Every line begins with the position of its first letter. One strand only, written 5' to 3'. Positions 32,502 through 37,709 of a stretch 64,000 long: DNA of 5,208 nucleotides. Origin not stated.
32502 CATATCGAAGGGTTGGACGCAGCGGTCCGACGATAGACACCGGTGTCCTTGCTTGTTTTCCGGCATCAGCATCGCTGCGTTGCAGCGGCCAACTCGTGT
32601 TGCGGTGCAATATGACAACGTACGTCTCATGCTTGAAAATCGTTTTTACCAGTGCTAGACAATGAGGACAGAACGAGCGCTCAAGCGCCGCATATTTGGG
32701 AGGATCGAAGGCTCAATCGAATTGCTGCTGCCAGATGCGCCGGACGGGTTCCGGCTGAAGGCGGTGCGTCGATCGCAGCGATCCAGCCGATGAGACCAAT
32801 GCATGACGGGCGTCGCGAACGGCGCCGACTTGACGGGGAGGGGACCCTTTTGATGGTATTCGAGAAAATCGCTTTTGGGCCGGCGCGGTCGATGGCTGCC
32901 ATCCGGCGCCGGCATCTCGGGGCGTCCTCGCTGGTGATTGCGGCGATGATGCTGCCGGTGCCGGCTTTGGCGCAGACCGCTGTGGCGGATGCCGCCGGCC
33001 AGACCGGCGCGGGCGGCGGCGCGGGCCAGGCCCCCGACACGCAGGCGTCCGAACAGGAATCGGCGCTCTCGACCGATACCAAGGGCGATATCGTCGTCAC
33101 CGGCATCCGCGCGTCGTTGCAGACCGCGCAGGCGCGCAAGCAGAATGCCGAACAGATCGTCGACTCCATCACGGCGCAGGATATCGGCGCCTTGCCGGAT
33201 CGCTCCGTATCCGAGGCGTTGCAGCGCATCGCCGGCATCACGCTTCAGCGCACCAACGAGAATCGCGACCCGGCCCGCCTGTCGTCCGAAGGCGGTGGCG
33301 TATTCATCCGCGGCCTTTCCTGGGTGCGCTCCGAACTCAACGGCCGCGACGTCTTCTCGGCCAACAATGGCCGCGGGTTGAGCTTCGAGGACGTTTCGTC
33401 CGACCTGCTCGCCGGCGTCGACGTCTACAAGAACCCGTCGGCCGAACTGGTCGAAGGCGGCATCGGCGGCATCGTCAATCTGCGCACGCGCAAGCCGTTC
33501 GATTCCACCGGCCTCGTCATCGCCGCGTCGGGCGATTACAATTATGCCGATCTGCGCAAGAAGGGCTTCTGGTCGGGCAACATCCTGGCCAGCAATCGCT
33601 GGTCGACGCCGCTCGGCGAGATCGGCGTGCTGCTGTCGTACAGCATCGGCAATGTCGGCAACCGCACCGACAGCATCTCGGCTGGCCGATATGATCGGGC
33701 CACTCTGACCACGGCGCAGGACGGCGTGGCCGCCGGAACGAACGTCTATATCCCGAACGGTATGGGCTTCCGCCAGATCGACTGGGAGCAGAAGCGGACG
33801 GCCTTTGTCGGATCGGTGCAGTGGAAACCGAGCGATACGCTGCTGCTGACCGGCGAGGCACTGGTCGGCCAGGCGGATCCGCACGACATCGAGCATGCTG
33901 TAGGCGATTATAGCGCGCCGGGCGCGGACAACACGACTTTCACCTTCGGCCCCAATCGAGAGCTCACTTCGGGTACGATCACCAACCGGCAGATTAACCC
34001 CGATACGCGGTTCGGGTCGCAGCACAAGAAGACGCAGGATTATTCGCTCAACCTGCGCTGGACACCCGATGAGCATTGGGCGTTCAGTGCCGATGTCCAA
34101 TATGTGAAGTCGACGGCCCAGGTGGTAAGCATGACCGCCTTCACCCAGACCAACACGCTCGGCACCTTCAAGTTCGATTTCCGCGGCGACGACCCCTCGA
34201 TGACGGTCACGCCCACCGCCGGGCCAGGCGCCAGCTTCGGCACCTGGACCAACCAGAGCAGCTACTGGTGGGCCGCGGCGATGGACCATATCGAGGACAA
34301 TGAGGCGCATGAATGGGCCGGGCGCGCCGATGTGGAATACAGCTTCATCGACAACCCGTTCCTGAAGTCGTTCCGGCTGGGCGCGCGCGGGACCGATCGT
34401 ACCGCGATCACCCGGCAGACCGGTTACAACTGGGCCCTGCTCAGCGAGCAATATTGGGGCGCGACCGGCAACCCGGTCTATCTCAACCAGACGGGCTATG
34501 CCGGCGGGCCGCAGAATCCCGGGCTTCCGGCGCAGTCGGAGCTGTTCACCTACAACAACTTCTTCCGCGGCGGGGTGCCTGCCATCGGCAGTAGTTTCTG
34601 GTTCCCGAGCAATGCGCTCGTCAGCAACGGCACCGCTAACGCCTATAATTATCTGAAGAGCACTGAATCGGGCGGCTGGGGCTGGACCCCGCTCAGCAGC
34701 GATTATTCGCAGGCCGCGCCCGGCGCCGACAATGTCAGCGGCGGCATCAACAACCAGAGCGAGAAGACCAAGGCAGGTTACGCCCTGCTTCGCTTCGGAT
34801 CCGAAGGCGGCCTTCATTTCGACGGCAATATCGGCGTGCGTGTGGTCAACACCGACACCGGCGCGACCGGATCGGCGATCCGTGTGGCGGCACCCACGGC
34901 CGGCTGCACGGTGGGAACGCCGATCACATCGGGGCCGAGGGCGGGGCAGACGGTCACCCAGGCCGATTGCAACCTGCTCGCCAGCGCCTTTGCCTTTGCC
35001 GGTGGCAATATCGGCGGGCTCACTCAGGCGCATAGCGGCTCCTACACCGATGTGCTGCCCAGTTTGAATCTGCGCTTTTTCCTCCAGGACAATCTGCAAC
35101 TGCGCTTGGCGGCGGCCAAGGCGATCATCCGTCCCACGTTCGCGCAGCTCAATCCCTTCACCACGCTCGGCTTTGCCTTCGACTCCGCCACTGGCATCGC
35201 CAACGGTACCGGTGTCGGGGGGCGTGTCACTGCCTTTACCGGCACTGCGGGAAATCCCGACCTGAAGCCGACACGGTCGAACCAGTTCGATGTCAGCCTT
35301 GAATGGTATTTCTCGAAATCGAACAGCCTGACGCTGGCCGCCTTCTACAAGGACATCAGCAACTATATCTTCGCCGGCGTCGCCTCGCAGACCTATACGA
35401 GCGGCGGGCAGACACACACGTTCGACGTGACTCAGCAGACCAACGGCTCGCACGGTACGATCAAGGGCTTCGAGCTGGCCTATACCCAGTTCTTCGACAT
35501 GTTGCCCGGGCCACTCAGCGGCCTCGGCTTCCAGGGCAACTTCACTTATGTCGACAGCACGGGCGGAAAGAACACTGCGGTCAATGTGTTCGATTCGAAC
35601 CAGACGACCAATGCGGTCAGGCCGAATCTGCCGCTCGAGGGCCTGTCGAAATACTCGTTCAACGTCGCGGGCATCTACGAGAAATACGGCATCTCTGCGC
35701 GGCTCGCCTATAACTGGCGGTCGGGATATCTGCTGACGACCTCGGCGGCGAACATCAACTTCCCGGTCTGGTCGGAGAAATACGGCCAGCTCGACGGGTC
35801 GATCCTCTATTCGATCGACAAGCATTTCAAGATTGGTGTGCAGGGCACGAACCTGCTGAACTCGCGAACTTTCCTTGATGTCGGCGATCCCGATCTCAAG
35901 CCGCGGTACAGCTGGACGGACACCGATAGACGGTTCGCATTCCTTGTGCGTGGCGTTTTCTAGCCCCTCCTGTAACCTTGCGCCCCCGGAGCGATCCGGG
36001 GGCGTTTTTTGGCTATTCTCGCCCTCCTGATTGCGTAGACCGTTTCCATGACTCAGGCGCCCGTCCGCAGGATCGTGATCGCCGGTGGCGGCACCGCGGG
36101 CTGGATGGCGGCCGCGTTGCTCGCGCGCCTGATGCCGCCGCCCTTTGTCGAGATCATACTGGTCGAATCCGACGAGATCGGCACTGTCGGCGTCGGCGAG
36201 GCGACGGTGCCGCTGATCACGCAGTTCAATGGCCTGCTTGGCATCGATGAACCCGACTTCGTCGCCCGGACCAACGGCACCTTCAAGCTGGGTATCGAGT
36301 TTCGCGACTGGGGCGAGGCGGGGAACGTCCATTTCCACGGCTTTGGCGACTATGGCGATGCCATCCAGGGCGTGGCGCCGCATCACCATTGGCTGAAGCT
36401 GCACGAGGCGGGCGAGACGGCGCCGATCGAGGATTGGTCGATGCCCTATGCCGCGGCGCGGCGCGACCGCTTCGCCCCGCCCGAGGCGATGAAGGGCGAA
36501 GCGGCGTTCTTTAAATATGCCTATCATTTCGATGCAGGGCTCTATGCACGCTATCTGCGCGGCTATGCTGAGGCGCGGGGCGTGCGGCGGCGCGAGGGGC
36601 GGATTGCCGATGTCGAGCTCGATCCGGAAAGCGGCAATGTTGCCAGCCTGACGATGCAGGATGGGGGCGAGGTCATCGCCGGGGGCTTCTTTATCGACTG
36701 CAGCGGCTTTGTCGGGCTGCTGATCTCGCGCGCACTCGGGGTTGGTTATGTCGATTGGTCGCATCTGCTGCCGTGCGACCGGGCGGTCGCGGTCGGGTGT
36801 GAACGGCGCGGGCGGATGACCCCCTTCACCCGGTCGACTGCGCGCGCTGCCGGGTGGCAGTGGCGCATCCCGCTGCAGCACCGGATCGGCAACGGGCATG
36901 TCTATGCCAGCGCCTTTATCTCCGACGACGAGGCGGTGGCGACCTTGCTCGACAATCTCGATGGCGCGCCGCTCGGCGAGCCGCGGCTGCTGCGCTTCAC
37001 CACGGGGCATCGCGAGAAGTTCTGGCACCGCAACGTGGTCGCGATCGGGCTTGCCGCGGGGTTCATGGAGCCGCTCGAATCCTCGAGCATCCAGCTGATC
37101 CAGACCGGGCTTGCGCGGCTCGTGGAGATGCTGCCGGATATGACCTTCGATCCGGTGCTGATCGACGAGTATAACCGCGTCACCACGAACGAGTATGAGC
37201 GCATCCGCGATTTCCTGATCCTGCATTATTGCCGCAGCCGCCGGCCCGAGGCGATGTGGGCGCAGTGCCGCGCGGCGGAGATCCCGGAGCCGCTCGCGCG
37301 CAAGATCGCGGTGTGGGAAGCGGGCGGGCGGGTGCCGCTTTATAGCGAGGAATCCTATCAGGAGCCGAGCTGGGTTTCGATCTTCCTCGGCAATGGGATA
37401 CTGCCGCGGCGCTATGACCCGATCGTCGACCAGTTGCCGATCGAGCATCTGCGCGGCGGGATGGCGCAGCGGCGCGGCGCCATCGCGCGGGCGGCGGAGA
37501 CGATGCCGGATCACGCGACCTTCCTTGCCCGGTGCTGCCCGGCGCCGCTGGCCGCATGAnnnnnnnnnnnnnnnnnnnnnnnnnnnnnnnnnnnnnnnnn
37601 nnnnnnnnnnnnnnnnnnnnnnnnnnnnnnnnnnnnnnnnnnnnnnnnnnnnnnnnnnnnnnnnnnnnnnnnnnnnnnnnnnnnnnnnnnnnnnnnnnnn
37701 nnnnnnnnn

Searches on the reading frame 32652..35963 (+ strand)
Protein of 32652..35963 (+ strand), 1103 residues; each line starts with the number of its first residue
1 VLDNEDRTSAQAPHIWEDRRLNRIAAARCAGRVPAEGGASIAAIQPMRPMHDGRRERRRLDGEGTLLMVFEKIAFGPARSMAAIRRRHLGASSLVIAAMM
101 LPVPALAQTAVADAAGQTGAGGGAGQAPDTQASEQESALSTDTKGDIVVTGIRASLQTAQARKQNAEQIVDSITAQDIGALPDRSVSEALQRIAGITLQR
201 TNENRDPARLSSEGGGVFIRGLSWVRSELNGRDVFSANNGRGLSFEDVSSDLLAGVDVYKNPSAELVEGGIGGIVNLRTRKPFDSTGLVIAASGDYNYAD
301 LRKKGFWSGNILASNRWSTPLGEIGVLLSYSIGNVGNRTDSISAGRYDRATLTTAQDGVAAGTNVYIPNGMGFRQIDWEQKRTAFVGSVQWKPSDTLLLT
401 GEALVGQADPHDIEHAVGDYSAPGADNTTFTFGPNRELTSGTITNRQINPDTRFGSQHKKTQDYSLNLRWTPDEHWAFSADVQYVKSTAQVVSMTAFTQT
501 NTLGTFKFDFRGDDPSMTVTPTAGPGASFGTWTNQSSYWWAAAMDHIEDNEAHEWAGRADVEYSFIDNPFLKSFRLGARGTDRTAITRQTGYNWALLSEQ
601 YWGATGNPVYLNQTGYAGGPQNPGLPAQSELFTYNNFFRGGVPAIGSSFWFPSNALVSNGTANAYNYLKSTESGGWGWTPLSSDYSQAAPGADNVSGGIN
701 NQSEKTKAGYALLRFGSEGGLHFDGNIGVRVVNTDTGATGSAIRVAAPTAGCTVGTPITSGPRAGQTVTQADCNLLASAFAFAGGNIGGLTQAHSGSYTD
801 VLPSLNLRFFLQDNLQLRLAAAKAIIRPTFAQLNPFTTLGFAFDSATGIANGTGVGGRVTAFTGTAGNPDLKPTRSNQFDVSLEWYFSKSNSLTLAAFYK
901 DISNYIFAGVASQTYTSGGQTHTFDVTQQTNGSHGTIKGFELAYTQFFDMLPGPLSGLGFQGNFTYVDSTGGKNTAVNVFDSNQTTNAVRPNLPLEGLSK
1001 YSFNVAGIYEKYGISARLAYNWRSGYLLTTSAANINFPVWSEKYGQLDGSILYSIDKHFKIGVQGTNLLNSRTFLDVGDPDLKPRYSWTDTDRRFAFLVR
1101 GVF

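Call 62: search_protein_families(library=pfam, proteins=[window:32652-35963:+], max_evalue=0.001)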
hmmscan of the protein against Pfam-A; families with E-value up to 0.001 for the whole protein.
window:32652-35963:+ (1103 aa): 2 families
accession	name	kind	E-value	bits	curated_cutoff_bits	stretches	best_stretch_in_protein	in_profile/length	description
PF00593.30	TonB_dep_Rec_b-barrel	-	5.1e-30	106.1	27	1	579-1068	54-436/436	TonB dependent receptor-like, beta-barrel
PF07715.20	Plug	-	6.5e-12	46.3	23.9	1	163-274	2-107/107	TonB-dependent Receptor Plug Domain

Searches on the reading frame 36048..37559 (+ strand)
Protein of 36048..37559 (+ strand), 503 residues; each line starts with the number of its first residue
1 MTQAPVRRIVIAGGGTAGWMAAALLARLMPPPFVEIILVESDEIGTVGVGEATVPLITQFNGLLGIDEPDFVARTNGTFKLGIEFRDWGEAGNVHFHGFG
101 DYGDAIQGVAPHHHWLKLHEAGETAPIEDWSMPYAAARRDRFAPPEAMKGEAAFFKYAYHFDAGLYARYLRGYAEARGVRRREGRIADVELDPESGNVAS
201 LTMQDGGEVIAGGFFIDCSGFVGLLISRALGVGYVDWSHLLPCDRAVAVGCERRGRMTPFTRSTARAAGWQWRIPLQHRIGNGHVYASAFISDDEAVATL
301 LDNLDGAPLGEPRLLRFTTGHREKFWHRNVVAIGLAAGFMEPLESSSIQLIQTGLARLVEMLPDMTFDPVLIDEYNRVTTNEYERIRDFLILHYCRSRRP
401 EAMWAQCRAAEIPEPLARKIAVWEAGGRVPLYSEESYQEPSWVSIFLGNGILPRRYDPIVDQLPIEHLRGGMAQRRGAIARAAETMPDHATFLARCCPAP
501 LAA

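Call 62: search_protein_families(library=pfam, proteins=[window:36048-37559:+], max_evalue=0.001)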
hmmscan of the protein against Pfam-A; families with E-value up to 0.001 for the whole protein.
window:36048-37559:+ (503 aa): 2 families
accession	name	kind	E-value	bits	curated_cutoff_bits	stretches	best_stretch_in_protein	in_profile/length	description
PF04820.20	Trp_halogenase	-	1.4e-178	594.9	21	1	8-463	1-456/458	Tryptophan halogenase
PF01266.30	DAO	-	0.00051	20.1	27.9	1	8-223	1-207/353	FAD dependent oxidoreductase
